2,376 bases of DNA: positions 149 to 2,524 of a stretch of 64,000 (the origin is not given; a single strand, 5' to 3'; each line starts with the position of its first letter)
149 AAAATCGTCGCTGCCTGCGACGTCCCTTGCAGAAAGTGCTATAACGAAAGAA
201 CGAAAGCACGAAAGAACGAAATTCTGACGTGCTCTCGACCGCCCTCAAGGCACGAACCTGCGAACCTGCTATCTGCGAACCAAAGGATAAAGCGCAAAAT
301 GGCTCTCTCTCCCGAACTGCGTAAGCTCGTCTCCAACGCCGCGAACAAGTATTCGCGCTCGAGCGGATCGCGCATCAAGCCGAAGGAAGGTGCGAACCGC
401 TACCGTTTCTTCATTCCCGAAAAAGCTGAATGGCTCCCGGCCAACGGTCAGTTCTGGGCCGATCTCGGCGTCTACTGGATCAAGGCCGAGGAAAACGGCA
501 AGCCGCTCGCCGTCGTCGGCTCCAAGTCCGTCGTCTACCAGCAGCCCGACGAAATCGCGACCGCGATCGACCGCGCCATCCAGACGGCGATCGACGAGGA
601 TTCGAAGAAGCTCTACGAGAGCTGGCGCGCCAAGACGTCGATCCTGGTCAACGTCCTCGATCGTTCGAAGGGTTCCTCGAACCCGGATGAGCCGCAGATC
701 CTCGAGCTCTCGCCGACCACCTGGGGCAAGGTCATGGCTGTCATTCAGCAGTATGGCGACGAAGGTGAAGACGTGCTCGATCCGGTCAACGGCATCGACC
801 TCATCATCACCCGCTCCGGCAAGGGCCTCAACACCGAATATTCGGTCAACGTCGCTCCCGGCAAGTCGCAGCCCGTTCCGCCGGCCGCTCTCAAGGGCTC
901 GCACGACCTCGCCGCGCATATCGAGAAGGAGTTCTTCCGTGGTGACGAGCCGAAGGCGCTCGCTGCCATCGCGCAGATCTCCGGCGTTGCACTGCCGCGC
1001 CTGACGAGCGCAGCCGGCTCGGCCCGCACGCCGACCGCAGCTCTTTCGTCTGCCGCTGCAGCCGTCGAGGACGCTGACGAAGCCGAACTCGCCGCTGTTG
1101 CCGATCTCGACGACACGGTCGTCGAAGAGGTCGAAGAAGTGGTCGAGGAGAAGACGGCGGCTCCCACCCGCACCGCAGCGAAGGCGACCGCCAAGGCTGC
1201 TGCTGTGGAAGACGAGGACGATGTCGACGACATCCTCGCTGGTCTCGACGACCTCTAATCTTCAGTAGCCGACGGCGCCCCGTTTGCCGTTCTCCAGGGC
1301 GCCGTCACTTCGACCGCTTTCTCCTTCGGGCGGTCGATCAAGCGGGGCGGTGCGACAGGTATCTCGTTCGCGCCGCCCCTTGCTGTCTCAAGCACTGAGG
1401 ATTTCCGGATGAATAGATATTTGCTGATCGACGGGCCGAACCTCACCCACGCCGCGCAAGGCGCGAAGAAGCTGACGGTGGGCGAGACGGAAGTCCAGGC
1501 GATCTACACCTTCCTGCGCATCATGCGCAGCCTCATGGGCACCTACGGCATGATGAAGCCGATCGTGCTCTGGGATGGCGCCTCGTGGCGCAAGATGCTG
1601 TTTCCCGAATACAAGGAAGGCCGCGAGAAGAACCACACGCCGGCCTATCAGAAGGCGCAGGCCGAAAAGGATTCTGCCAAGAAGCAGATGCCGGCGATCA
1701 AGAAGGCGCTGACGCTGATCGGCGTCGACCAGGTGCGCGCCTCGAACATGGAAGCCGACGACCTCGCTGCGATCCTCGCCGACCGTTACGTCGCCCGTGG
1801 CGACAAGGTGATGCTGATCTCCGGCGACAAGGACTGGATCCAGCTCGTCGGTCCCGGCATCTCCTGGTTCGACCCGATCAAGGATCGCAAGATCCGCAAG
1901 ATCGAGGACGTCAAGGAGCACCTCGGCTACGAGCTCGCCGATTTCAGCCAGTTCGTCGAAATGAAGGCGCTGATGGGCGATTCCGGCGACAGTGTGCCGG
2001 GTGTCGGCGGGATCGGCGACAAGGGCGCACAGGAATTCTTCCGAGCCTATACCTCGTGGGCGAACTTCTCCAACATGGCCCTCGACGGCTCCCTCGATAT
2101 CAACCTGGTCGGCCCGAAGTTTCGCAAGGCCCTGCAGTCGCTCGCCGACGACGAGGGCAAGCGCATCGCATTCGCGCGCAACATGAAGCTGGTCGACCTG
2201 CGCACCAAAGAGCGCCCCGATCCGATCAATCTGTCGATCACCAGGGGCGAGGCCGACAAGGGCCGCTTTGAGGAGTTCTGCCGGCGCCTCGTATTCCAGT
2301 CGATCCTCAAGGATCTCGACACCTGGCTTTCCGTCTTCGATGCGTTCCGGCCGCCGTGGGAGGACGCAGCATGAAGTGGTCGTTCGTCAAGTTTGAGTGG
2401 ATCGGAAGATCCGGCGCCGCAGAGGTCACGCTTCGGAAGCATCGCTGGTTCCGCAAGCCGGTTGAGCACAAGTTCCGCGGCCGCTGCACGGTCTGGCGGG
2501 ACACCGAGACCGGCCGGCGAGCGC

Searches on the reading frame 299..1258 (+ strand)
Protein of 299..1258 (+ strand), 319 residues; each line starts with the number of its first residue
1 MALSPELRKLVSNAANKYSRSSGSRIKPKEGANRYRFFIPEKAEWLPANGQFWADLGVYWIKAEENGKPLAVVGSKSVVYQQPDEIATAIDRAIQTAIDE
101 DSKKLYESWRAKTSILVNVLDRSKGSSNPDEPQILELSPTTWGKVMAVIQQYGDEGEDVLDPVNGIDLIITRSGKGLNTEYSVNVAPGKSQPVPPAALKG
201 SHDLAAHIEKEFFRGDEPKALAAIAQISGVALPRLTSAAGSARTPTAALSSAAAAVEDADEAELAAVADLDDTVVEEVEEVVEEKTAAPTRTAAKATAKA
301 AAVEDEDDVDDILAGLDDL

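Call 26: search_protein_families(library=pfam, proteins=[window:299-1258:+], max_evalue=0.001)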
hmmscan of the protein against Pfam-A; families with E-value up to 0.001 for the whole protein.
window:299-1258:+ (319 aa): 1 family
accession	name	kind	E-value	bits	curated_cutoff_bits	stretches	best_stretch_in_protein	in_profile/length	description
PF08804.16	gp32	-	3.2e-10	40.8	26.8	1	57-214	31-195/208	gp32 DNA binding protein like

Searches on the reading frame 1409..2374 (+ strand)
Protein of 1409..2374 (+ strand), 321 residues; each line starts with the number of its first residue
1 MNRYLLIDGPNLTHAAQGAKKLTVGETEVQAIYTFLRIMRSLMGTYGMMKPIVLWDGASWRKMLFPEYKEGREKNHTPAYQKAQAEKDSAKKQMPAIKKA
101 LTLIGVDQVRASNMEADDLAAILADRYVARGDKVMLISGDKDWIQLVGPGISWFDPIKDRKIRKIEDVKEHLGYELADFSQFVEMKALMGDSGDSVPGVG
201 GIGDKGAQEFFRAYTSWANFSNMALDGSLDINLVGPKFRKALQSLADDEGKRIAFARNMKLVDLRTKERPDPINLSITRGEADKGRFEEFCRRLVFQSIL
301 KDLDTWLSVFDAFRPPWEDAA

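Call 26: search_protein_families(library=pfam, proteins=[window:1409-2374:+], max_evalue=0.001)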
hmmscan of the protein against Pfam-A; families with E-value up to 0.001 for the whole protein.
window:1409-2374:+ (321 aa): 2 families
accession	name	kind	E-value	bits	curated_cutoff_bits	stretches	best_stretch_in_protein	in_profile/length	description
PF02739.22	5_3_exonuc_N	-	4.2e-26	92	34.3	1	4-172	2-163/164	5'-3' exonuclease, N-terminal resolvase-like domain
PF01367.25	5_3_exonuc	-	7.8e-11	42.8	40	1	180-246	4-64/97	5'-3' exonuclease, C-terminal SAM fold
